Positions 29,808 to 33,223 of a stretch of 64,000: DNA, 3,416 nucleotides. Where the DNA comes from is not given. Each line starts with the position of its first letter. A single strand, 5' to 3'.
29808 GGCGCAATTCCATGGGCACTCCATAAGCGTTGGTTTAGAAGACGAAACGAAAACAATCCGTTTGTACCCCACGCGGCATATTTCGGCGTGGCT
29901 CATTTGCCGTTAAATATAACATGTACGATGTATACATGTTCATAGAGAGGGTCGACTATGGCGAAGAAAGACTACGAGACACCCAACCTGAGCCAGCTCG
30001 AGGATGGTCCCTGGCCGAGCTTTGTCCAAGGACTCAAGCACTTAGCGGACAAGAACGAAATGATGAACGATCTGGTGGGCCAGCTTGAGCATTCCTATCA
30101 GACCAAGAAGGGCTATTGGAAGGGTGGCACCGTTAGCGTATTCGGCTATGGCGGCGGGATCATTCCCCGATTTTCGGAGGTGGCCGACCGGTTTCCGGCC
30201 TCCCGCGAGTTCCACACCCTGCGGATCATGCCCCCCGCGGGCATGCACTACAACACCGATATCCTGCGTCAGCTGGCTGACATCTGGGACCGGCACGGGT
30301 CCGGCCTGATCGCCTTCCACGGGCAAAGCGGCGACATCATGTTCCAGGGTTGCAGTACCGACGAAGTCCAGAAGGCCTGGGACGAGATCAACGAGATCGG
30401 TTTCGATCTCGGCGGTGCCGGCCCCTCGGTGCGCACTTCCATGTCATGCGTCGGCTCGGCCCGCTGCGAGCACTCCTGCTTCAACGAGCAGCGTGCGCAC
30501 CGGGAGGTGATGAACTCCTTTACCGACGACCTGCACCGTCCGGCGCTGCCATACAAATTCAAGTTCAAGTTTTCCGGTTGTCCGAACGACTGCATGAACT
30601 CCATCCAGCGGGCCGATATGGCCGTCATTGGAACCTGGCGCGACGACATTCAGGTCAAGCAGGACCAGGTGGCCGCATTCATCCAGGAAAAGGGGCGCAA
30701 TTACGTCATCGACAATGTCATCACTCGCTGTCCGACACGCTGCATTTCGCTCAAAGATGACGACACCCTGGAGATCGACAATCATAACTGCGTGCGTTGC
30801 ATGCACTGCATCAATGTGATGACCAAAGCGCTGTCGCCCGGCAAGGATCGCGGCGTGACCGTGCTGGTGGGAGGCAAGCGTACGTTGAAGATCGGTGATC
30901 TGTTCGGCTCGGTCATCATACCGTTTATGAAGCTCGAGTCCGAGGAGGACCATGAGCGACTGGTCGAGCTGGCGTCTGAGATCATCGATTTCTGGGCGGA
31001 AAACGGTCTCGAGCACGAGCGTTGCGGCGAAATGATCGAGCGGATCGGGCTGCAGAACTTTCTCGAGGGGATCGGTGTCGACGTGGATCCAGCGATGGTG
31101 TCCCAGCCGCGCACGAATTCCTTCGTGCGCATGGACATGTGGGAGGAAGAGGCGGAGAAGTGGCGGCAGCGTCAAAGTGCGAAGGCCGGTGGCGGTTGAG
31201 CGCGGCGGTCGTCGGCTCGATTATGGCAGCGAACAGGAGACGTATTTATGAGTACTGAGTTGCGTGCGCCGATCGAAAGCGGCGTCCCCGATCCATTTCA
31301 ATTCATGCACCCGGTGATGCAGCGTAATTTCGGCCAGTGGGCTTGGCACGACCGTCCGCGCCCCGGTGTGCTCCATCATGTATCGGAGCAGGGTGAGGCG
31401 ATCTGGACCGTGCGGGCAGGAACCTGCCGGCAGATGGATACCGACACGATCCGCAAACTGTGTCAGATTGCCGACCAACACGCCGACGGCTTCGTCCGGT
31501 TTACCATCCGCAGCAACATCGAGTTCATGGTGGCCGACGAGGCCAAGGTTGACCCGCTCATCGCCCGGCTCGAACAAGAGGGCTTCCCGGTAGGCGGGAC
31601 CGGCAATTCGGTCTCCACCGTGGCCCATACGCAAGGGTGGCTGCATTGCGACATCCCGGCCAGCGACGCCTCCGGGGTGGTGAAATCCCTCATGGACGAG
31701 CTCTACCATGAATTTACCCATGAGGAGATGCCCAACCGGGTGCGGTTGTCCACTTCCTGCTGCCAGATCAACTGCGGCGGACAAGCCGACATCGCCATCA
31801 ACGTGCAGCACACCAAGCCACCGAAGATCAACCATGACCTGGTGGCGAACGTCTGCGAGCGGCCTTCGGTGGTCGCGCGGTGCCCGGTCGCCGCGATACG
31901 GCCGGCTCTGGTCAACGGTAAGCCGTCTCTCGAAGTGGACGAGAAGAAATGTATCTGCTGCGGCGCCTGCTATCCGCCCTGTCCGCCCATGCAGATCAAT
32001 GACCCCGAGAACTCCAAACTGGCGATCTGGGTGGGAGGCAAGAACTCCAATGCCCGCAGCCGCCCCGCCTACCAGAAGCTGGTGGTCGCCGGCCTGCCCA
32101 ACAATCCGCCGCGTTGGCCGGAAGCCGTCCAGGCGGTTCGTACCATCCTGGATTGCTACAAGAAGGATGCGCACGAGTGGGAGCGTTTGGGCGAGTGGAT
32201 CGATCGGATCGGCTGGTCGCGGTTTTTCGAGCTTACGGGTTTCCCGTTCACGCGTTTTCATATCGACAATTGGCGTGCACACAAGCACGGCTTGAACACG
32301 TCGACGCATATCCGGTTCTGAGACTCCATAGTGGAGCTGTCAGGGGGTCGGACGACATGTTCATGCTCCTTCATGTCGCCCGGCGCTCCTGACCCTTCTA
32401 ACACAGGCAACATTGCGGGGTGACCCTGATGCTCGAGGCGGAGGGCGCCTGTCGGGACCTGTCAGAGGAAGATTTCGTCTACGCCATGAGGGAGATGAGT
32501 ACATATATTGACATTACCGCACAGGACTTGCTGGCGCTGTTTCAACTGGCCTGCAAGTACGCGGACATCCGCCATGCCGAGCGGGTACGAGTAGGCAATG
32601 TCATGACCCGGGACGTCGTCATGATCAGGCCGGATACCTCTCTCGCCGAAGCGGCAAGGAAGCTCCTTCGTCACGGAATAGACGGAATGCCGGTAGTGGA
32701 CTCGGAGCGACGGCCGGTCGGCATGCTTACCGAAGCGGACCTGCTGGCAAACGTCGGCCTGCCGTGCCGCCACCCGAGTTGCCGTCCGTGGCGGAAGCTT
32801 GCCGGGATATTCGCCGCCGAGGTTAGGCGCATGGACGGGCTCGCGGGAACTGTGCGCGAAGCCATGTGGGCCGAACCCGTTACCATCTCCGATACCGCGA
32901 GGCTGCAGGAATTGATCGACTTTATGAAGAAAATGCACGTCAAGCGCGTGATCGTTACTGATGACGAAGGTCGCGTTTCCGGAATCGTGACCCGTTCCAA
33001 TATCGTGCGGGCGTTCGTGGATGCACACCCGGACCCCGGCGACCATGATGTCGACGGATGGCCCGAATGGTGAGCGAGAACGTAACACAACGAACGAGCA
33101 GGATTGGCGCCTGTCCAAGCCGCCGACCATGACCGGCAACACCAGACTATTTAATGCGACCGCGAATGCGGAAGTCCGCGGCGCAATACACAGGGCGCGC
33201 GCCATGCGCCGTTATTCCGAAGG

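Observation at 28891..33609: Orphan dsrA-dsrB-CBS-dsrC-like module under a divergent LysR regulator, adjacent to a sulfite-generating sulfonate pathway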

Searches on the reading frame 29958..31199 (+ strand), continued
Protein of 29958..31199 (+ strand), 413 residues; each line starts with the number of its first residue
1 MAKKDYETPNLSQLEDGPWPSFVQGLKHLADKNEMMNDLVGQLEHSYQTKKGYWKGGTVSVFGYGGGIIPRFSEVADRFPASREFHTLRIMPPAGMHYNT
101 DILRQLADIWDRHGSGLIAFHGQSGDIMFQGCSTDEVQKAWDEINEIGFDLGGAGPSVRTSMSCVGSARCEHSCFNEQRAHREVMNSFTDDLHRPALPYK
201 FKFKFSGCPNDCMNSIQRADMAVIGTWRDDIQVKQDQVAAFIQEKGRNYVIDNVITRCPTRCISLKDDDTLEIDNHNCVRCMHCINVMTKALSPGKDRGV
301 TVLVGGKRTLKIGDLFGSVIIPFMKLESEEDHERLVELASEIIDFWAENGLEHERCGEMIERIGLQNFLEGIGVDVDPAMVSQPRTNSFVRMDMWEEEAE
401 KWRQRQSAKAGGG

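Call 101: search_protein_families(library=ncbifam, proteins=[L165:4982-5338:-, L166:7368-9314:+], max_evalue=0.00001)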
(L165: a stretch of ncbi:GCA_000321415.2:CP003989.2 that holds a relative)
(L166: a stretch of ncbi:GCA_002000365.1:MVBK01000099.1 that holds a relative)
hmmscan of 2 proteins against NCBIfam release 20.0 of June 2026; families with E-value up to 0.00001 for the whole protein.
L165:4982-5338:- (118 aa): 0 families

L166:7368-9314:+ (648 aa): 30 families (the best 25 are shown)
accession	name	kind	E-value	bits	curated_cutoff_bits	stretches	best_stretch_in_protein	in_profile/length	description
NF009410.0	PRK12771.1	subfamily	1.4e-220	733.7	516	1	2-648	4-566/566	NAD(P)-binding protein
NF009454.0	PRK12814.1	equivalog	5.8e-86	289.3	916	2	46-301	102-348/657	putative NADPH-dependent glutamate synthase small subunit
NF010590.0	PRK13984.1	equivalog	1.1e-70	238.4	946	2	48-306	198-453/611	putative oxidoreductase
TIGR01317.1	GOGAT_sm_gam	subfamily_domain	2.5e-59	201.4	447.7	1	80-477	78-480/485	glutamate synthase small subunit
TIGR01316.1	gltA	equivalog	5.9e-57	193.4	471.75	2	34-300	24-296/449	NADPH-dependent glutamate synthase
NF009414.0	PRK12778.1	equivalog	1.1e-56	192.6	1103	2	44-300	335-594/752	bifunctional dihydroorotate dehydrogenase B NAD binding subunit/NADPH-dependent glutamate synthase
TIGR01318.1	gltD_gamma_fam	subfamily_domain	7.6e-54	183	482.95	1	44-476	47-466/467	glutamate synthase, small subunit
TIGR03315.1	Se_ygfK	equivalog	1e-51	175.5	835.3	2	33-303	432-693/1012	putative selenate reductase subunit YgfK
NF009408.0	PRK12769.1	equivalog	2.3e-51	174.7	1003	2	47-300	235-492/659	formate-dependent uric acid utilization protein AegA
NF009409.0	PRK12770.1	subfamily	2.2e-46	158.6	343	2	134-300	8-197/360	putative glutamate synthase subunit beta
NF009413.0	PRK12775.1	equivalog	4.6e-38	130.7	1895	1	44-300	337-595/1006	putative trifunctional 2-polyprenylphenol hydroxylase/glutamate synthase subunit beta/ferritin domain-containing protein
NF009451.0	PRK12809.1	equivalog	5.4e-38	130.7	1154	1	35-299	207-474/639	formate-dependent uric acid utilization protein YgfT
NF045663.1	diclust_near_Sec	equivalog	6.4e-36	123.7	530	1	43-245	15-203/759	pyridine nucleotide-disulfide oxidoreductase/dicluster-binding protein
NF009415.0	PRK12779.1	equivalog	2.6e-26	91.8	1519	1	78-300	232-471/944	putative bifunctional glutamate synthase subunit beta/2-polyprenylphenol hydroxylase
NF045599.1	bili_reduct_long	exception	1.9e-14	52.8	750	1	129-285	368-513/641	bilirubin reductase, long form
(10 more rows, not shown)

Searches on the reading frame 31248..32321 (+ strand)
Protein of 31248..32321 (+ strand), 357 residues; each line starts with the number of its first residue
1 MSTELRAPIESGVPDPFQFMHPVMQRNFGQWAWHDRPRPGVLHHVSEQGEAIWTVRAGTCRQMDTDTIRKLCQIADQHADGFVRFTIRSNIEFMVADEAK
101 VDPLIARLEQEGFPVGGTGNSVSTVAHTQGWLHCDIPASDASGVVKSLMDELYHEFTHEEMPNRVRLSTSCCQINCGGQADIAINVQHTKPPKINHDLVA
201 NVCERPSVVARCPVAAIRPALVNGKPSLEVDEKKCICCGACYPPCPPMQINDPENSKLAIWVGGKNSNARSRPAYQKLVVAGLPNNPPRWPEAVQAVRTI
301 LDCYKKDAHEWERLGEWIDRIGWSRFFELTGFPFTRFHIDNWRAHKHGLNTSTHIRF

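Call 3: search_protein_families(library=pfam, proteins=[window:31248-32321:+])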
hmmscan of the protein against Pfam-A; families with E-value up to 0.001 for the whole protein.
window:31248-32321:+ (357 aa): 3 families
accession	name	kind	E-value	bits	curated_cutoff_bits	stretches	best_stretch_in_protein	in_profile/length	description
PF01077.27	NIR_SIR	-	1.2e-19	70.7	27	1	119-330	2-150/158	Nitrite and sulphite reductase 4Fe-4S domain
PF03460.22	NIR_SIR_ferr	-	7e-14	51.8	24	1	44-110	1-68/69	Nitrite/Sulfite reductase ferredoxin-like half domain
PF25160.1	LdpA_Fe-S-bd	-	0.00054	20.1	27.6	0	203-251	5-44/49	LdpA Fe-S cluster-binding domain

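Call 4: search_protein_families(library=ncbifam, proteins=[window:31248-32321:+])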
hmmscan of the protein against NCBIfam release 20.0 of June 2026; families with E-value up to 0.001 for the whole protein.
window:31248-32321:+ (357 aa): 7 families
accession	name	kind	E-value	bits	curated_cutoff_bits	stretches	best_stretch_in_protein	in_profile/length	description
TIGR02066.1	dsrB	equivalog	2.3e-153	510.2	341.5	1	23-357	1-341/341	dissimilatory-type sulfite reductase subunit beta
TIGR02064.1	dsrA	equivalog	7.6e-27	94.2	392.85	1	55-333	86-369/402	dissimilatory-type sulfite reductase subunit alpha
NF007382.0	PRK09898.1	equivalog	3.5e-06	26.7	213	1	201-257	124-179/208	ferredoxin-like protein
NF007126.0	PRK09567.1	equivalog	6.8e-06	24.5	523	1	60-176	383-500/595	NirA family protein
TIGR02912.1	sulfite_red_C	equivalog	9.1e-05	21.6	324.1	1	47-272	17-240/314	sulfite reductase subunit C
TIGR03294.1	FrhG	equivalog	0.00028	20.7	245.5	1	208-255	182-225/228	coenzyme F420 hydrogenase subunit gamma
NF007125.0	PRK09566.1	equivalog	0.00084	17.9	594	0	63-186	333-452/513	ferredoxin--nitrite reductase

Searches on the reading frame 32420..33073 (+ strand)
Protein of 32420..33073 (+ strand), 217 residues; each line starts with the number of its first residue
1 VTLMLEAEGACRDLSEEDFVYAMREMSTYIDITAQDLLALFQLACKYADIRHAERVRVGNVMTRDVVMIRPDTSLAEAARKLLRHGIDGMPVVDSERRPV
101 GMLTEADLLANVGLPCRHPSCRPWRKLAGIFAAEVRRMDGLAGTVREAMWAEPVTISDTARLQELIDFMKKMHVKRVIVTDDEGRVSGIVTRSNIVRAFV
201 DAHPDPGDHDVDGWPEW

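Call 3: search_protein_families(library=pfam, proteins=[window:32420-33073:+])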
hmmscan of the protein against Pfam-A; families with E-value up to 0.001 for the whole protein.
window:32420-33073:+ (217 aa): 1 family
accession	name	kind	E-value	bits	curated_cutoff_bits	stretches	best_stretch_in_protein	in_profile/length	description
PF00571.33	CBS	-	2.1e-30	105.2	24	2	58-110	1-53/57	CBS domain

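Call 4: search_protein_families(library=ncbifam, proteins=[window:32420-33073:+])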
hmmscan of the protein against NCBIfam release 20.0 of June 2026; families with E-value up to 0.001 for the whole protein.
window:32420-33073:+ (217 aa): 25 families
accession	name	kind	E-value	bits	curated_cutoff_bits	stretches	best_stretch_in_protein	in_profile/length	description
TIGR01186.1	proV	subfamily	2.1e-12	46.9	326.6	2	135-201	294-359/363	betaine/proline/choline family ABC transporter ATP-binding protein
NF011449.0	PRK14869.2-5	equivalog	3e-12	46.3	411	2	144-204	68-129/451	putative manganese-dependent inorganic diphosphatase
NF053603.1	HhpR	exception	2e-11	43.6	520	2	58-109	63-275/282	CBS domain-containing high hydrostatic pressure regulator HhpR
NF011442.0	PRK14869.1-4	equivalog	6.5e-11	41.4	400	1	140-203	67-130/543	putative manganese-dependent inorganic diphosphatase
NF011447.0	PRK14869.2-3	equivalog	1.1e-10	40.8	522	1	136-196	238-298/540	putative manganese-dependent inorganic diphosphatase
TIGR01302.1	IMP_dehydrog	equivalog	2.7e-10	39.7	481.5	1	49-112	134-200/450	IMP dehydrogenase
NF011445.0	PRK14869.2-1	equivalog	3.4e-10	39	483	1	56-104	68-116/548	putative manganese-dependent inorganic diphosphatase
NF041552.1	TF_PrdR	equivalog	4e-10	38.6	795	1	144-199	7-62/577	sigma-54 dependent transcriptional regulator PrdR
NF002505.0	PRK01862.1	equivalog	8.1e-10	38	482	1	38-110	494-568/577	ClcB-like voltage-gated chloride channel protein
TIGR00393.1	kpsF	subfamily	4.3e-09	36.3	203.7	1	127-190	199-267/268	KpsF/GutQ family sugar-phosphate isomerase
NF011441.0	PRK14869.1-3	equivalog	4.9e-09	35.3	753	1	155-203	80-128/548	putative manganese-dependent inorganic diphosphatase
NF053863.1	DS11_antiphage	equivalog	5.7e-09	35.5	260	1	49-104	68-123/305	CBS domain-containing anti-phage protein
NF053704.1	TransRegCcpNBacil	equivalog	6.4e-09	35.5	260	1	53-97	136-182/208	transcriptional regulator CcpN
NF011443.0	PRK14869.1-5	equivalog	1.1e-08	34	335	0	55-109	68-122/546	putative manganese-dependent inorganic diphosphatase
NF005869.0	PRK07807.1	equivalog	1.4e-08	34.2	549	1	133-199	139-204/479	GuaB1 family IMP dehydrogenase-related protein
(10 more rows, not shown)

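Call 72: find_related_loci(query=A3, collection=genome_contigs, flank=8000)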
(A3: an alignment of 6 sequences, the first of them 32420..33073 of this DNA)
Query A3 (217 aa) in genome_contigs; peptide patterns used: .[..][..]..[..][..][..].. (x = any residue, [..] = any of these).
368 stretches matched a pattern; 297 encode a relative of the query (tblastn E <= 1e-3); the best 80 are kept; 80 distinct loci.
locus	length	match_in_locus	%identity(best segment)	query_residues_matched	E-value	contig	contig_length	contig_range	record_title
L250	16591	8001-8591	48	7-204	2e-59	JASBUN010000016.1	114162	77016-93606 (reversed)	MAG: Gammaproteobacteria bacterium isolate BWSM_72 k141_1281127, whole genome shotgun sequence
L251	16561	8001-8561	49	13-200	4e-54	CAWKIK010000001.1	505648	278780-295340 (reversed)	MAG: uncultured Gammaproteobacteria bacterium isolate MFD01721.bin.1.106 genome assembly, contig: contig_10289, whole ge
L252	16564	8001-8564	46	13-201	2e-50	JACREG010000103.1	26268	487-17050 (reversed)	MAG: Gammaproteobacteria bacterium isolate NC_groundwater_1693_Pr3_B-0.1um_62_12 SR-2_scaffold_141_2016546, whole genome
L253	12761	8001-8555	44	15-200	5e-50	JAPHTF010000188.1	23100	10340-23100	MAG: Gammaproteobacteria bacterium isolate N1M-Bin_14 c_000000231874, whole genome shotgun sequence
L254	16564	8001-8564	44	13-201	3e-47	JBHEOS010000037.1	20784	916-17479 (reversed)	MAG: Gammaproteobacteria bacterium isolate S6_bin.42.strict S6_NODE_37, whole genome shotgun sequence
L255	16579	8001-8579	43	24-215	3e-46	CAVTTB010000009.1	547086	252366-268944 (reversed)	MAG: uncultured Gammaproteobacteria bacterium isolate MFD09730.bin.1.81 genome assembly, contig: contig_9974, whole geno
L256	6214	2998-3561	42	13-201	7e-46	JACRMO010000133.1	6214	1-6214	MAG: Gammaproteobacteria bacterium isolate NC_groundwater_1909_Pr3_S2p5_61_7 SR2-18-S2p5_coassembly_scaffold_44257, whol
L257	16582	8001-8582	45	14-208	3e-45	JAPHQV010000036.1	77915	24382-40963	MAG: Gammaproteobacteria bacterium isolate N1D-Bin_12 c_000000916740, whole genome shotgun sequence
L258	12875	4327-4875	44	17-199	2e-44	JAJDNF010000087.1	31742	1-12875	MAG: Chromatiaceae bacterium isolate ALJrbin.18 k141_489415, whole genome shotgun sequence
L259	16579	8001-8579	44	14-207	1e-44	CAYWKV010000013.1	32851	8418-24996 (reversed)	MAG TPA_asm: uncultured Gammaproteobacteria bacterium isolate SRP144015_co1_99 genome assembly, contig: NODE_693_length_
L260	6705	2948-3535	44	12-208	1e-44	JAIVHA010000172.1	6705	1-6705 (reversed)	MAG: Lysobacteraceae bacterium isolate MAG27 MTG27_5152, whole genome shotgun sequence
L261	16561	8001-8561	44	14-201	6e-43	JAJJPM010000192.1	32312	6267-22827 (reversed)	MAG: Gammaproteobacteria bacterium isolate B8 NODE_92_length_32312_cov_9.885296, whole genome shotgun sequence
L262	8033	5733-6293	45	14-201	1e-42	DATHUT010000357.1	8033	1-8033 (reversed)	MAG TPA_asm: Gammaproteobacteria bacterium isolate SMAG_U16114 k141_606674, whole genome shotgun sequence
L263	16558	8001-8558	42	15-201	2e-42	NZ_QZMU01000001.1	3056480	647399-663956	Thiohalobacter thiocyanaticus strain Hrh1 Consensus0, whole genome shotgun sequence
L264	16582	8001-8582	42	14-208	2e-42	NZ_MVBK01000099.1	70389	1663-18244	Thioalkalivibrio denitrificans strain ALJD Ga0073317_1099, whole genome shotgun sequence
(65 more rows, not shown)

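Call 77: search_protein_families(library=pfam, proteins=[L263:20-2434:+, L263:5090-5833:-, L263:9009-9494:+, L263:9542-10402:+, L263:10542-11018:-, L263:11130-12092:-, L263:12698-14170:+, L263:14140-14829:+, L263:14915-16273:+], max_evalue=0.0001)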
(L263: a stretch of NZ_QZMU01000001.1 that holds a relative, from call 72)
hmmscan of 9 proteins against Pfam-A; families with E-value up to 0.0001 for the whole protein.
L263:20-2434:+ (804 aa): 8 families
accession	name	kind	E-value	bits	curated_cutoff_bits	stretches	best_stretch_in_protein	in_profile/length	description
PF02494.22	HYR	-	2.9e-23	82.5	21.7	2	11-87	1-81/81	HYR domain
PF23237.1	HYR_4C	-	2.7e-17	63.1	27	0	271-320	21-73/73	HYR-like domain with 4 cysteines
PF16403.11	Bact_surface_Ig-like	-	8.9e-12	45.3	27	0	218-243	46-71/71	Bacterial surface protein, Ig-like domain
PF19077.6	Big_13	-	2.8e-10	41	27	0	215-242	71-99/102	Bacterial Ig-like domain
PF09136.16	Glucodextran_B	-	4.3e-07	30.2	27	0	219-244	57-82/83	Glucodextranase, domain B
PF18911.6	PKD_4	-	6.5e-07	29.8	27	0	452-521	17-78/85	PKD domain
PF00801.26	PKD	-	9.1e-07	29.2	23.5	0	445-521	7-76/80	PKD domain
PF22352.2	K319L-like_PKD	-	2.2e-05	24.8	27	0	457-519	16-77/84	K319L-like, PKD domain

L263:5090-5833:- (247 aa): 0 families

L263:9009-9494:+ (161 aa): 2 families
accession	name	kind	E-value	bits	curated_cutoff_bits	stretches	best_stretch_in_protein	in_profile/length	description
PF00497.25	SBP_bac_3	-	7.2e-17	61.8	26.4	1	34-127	2-95/132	Bacterial extracellular solute-binding proteins, family 3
PF10613.14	Lig_chan-Glu_bd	-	6.1e-05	23.6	30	0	53-116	44-105/115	Ligated ion channel L-glutamate- and glycine-binding site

L263:9542-10402:+ (286 aa): 1 family
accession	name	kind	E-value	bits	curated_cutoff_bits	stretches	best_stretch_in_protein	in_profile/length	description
PF01464.25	SLT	-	9.8e-25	86.8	21.3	1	104-212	3-111/117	Transglycosylase SLT domain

L263:10542-11018:- (158 aa): 3 families
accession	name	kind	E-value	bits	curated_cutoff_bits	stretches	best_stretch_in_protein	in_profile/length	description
PF14437.12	MafB19-deam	-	6.5e-37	127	27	1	12-157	3-142/142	MafB19-like deaminase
PF00383.29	dCMP_cyt_deam_1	-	4.1e-29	100.9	25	1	11-109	3-101/102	Cytidine and deoxycytidylate deaminase zinc-binding region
PF14439.12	Bd3614-deam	-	3.6e-06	27.4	38.5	1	36-102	13-78/113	Bd3614-like deaminase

L263:11130-12092:- (320 aa): 0 families

L263:12698-14170:+ (490 aa): 1 family
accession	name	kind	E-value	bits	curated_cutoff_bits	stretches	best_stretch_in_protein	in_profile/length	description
PF02386.22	TrkH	-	4.7e-45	154.4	27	1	90-476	50-489/502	Cation transport protein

L263:14140-14829:+ (229 aa): 3 families
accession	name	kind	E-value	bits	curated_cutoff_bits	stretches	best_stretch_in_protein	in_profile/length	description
PF02254.24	TrkA_N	-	7.8e-23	81.4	23.8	1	13-127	2-116/116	TrkA-N domain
PF02080.26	TrkA_C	-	9.7e-09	35.5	27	1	169-218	16-67/71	TrkA-C domain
PF01488.26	Shikimate_DH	-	1.3e-05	25.8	24.3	1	10-53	13-57/138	Shikimate / quinate 5-dehydrogenase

L263:14915-16273:+ (452 aa): 1 family
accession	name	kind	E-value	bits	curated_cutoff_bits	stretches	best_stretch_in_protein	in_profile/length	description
PF00999.27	Na_H_Exchanger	-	7.6e-36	124.2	26.2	1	20-422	6-374/375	Sodium/hydrogen exchanger, transmembrane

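Call 101: search_protein_families(library=ncbifam, proteins=[L263:5090-5833:-], max_evalue=0.00001)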
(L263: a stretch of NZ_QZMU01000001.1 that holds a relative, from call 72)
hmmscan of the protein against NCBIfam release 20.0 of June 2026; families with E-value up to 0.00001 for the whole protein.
L263:5090-5833:- (247 aa): 0 families
